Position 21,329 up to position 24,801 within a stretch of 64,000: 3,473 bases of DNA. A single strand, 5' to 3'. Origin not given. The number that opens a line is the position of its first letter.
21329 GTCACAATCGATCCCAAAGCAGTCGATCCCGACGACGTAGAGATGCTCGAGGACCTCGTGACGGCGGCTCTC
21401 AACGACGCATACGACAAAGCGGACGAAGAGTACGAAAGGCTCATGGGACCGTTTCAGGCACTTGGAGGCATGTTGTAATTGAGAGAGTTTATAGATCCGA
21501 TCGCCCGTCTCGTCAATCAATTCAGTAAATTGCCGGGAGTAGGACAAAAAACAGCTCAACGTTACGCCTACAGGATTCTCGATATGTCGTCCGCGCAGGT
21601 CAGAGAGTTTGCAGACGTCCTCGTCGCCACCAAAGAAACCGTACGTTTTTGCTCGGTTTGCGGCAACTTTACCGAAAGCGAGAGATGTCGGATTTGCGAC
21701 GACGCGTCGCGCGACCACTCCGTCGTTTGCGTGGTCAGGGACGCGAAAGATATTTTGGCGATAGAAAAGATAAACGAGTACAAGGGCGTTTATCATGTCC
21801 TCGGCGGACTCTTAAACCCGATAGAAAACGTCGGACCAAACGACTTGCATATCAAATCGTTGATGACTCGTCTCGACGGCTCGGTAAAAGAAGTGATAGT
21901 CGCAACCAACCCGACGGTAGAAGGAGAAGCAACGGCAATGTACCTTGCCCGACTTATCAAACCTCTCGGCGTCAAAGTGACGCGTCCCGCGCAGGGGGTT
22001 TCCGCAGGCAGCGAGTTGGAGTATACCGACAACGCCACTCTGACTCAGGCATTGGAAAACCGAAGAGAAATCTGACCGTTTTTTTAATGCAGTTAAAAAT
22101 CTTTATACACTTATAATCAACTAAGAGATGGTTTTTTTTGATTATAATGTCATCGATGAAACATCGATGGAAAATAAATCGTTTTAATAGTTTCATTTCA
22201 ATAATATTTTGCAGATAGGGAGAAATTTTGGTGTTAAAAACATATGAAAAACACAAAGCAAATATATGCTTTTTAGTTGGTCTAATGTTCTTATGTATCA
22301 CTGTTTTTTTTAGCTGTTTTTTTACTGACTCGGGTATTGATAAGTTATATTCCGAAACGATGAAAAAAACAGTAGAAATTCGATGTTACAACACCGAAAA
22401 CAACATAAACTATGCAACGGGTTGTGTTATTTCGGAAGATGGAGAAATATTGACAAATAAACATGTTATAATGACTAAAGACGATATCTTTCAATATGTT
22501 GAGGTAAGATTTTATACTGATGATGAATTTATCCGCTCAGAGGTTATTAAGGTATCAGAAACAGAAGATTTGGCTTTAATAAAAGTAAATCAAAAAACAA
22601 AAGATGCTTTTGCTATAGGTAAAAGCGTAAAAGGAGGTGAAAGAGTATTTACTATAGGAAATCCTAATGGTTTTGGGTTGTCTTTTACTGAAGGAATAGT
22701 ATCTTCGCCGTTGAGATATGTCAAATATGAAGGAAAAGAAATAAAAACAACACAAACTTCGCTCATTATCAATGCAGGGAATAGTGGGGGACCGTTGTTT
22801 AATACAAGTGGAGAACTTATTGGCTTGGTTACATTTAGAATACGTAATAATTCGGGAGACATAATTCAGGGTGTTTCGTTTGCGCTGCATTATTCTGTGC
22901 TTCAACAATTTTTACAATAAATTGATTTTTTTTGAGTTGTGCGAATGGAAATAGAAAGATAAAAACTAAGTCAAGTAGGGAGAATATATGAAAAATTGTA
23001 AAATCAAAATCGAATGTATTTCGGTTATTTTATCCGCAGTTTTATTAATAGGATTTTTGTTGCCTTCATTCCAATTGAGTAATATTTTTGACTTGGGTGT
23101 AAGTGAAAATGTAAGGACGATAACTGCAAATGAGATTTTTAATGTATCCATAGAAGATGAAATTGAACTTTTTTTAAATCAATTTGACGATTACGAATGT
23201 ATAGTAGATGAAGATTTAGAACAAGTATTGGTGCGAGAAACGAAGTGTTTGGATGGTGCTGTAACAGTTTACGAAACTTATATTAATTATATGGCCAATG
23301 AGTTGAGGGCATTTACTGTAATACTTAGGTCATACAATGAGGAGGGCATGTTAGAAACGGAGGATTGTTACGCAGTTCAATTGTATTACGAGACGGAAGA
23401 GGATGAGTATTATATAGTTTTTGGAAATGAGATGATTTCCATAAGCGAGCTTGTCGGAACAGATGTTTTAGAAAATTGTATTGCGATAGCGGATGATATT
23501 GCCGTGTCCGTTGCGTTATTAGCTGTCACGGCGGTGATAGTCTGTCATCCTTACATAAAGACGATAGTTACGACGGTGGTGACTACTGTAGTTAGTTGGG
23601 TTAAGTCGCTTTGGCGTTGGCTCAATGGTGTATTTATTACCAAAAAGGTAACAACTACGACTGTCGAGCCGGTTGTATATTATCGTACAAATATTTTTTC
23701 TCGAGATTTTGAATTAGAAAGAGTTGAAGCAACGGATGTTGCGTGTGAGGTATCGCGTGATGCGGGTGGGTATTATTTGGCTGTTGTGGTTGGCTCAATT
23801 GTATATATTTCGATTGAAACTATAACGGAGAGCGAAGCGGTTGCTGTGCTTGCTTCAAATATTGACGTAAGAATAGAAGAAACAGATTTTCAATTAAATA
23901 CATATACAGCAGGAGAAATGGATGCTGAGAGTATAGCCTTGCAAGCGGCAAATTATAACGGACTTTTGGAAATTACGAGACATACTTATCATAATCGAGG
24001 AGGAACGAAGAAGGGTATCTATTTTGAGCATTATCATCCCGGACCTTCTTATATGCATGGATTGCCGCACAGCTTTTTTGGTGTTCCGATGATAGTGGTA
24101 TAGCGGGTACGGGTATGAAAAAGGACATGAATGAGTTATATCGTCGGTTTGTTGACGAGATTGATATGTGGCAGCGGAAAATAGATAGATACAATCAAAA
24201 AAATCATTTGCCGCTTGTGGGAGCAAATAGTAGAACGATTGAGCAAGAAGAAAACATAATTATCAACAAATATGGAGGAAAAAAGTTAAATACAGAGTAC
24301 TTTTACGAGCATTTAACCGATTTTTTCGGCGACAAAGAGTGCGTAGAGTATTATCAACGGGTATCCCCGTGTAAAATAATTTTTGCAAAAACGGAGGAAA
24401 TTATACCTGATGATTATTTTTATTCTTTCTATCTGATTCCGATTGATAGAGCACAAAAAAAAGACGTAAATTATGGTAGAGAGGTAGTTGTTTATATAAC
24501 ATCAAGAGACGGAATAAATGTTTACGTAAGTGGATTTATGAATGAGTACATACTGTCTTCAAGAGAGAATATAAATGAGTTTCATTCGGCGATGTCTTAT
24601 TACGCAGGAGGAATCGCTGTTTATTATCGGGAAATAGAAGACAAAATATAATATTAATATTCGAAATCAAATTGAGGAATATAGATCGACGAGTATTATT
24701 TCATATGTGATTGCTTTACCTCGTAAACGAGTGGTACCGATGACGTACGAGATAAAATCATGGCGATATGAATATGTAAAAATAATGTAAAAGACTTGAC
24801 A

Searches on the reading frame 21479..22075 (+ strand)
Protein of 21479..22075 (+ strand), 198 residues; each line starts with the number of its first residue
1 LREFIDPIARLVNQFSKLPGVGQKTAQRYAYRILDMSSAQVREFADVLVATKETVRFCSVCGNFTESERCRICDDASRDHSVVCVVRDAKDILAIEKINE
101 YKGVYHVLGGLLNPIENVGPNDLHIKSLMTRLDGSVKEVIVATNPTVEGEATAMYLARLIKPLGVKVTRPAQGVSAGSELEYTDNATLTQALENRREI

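Call 72: list_cluster_members(proteins=[window:21479-22075:+, window:32212-32703:-, window:27891-28787:+, window:19429-21060:+, window:26027-27469:+, window:30398-32002:+, window:36935-38776:+, window:32848-33585:+, window:39107-41611:+, window:22988-24103:+])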
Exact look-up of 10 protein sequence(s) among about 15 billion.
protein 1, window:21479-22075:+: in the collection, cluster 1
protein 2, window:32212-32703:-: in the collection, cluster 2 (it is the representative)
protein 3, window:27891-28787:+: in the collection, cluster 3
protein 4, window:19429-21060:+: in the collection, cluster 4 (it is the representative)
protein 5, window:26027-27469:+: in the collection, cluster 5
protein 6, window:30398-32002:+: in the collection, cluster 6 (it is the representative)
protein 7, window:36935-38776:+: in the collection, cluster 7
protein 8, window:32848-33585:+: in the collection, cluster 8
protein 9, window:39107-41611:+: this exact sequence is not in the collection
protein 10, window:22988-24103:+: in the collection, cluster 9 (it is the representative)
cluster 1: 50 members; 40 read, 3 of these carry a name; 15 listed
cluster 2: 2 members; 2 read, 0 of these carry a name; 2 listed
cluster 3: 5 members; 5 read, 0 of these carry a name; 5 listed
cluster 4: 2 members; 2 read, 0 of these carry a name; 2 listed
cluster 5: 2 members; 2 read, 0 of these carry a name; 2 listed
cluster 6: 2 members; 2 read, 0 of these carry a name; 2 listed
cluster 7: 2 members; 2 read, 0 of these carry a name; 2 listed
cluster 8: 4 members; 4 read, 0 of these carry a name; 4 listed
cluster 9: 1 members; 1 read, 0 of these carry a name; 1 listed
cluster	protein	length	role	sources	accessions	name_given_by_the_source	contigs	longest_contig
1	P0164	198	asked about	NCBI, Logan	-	-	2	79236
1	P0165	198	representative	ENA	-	-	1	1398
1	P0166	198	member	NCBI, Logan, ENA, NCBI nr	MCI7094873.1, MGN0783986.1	MAG: recombination mediator RecR [Clostridiales bacterium] | recombination mediator RecR [Clostridiales bacterium]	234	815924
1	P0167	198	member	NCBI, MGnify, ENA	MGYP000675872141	FL=1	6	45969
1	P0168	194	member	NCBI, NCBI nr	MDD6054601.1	MAG: recombination mediator RecR [Clostridiales bacterium] | recombination mediator RecR [Clostridiales bacterium]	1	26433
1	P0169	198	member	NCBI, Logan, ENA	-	-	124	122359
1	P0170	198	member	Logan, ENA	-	-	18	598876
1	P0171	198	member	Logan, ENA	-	-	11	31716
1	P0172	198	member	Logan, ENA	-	-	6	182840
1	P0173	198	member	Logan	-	-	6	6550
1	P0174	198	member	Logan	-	-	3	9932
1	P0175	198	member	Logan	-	-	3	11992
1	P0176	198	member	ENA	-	-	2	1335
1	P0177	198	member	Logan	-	-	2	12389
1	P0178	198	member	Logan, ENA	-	-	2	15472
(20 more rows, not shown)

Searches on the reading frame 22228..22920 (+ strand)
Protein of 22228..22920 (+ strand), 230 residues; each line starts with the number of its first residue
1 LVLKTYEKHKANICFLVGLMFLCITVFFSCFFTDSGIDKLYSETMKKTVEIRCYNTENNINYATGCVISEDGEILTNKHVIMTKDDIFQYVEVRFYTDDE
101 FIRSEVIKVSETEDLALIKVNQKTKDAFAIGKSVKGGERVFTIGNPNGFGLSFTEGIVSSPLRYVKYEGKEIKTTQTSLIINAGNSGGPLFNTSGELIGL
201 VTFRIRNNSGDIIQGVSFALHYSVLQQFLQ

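Call 3: search_protein_families(library=pfam, proteins=[window:22228-22920:+], max_evalue=1)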
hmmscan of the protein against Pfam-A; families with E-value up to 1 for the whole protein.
window:22228-22920:+ (230 aa): 4 families
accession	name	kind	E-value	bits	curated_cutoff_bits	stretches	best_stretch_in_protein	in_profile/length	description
PF13365.12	Trypsin_2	-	3.7e-24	86.6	27.6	1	63-200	1-144/144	Trypsin-like peptidase domain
PF00089.32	Trypsin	-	7.6e-12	46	20.6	1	61-210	25-204/220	Trypsin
PF10459.15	Peptidase_S46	-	8.5e-06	25.1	22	1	180-201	629-650/698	Peptidase S46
PF06979.18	TMEM70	-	0.051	14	22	1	11-56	54-99/157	TMEM70/TMEM186/TMEM223 protein family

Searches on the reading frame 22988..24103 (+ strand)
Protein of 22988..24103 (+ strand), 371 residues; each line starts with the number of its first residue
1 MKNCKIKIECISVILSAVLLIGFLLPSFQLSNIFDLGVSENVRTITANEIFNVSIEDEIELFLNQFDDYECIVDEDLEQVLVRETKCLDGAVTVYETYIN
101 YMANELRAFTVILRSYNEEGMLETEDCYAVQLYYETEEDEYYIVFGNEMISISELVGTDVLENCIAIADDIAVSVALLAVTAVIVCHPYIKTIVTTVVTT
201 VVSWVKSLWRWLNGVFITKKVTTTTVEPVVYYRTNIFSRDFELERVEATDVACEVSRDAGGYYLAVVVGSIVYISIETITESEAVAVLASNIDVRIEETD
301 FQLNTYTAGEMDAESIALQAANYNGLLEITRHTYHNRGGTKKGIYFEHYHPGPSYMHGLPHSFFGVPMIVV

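Call 3: search_protein_families(library=pfam, proteins=[window:22988-24103:+], max_evalue=1)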
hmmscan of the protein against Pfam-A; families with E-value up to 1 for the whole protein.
window:22988-24103:+ (371 aa): 1 family
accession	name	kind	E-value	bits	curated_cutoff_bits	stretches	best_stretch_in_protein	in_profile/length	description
PF21710.3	Spt6_S1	-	0.014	16.1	27.5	1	267-305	15-53/91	Spt6, S1/OB domain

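Call 14: search_protein_families(library=ncbifam, proteins=[window:22988-24103:+], max_evalue=0.1)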
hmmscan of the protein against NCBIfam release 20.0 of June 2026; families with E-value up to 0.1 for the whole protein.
window:22988-24103:+ (371 aa): 0 families

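Call 15: search_protein_families(library=phrogs, proteins=[window:22988-24103:+], max_evalue=0.1)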
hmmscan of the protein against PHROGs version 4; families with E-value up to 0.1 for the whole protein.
window:22988-24103:+ (371 aa): 1 family
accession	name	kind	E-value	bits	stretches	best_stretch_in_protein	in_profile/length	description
phrog_36040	-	unknown function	0.0028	18.9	1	50-81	22-53/55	-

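Call 65: search_protein_families(library=padloc, proteins=[window:22988-24103:+], max_evalue=0.01)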
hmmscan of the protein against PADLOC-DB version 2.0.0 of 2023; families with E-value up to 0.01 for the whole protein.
window:22988-24103:+ (371 aa): 0 families

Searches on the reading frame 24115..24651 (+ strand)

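Call 3: search_protein_families(library=pfam, proteins=[window:24115-24651:+], max_evalue=1)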
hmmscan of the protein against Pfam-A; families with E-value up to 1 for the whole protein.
window:24115-24651:+ (178 aa): 2 families
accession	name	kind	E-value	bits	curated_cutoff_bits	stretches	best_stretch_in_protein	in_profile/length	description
PF12913.13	SH3_6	-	0.025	14.6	27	1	108-139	13-44/53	SH3 domain (SH3b1 type)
PF03770.22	IPK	-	0.1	13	22.2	1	36-84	56-104/190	Inositol polyphosphate kinase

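Call 14: search_protein_families(library=ncbifam, proteins=[window:24115-24651:+], max_evalue=0.1)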
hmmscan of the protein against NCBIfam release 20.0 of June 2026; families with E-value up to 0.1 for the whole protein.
window:24115-24651:+ (178 aa): 0 families

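Call 15: search_protein_families(library=phrogs, proteins=[window:24115-24651:+], max_evalue=0.1)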
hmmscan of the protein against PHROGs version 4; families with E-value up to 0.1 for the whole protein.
window:24115-24651:+ (178 aa): 0 families

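Call 65: search_protein_families(library=padloc, proteins=[window:24115-24651:+], max_evalue=0.01)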
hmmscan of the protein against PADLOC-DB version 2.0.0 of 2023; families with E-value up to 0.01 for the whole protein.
window:24115-24651:+ (178 aa): 0 families
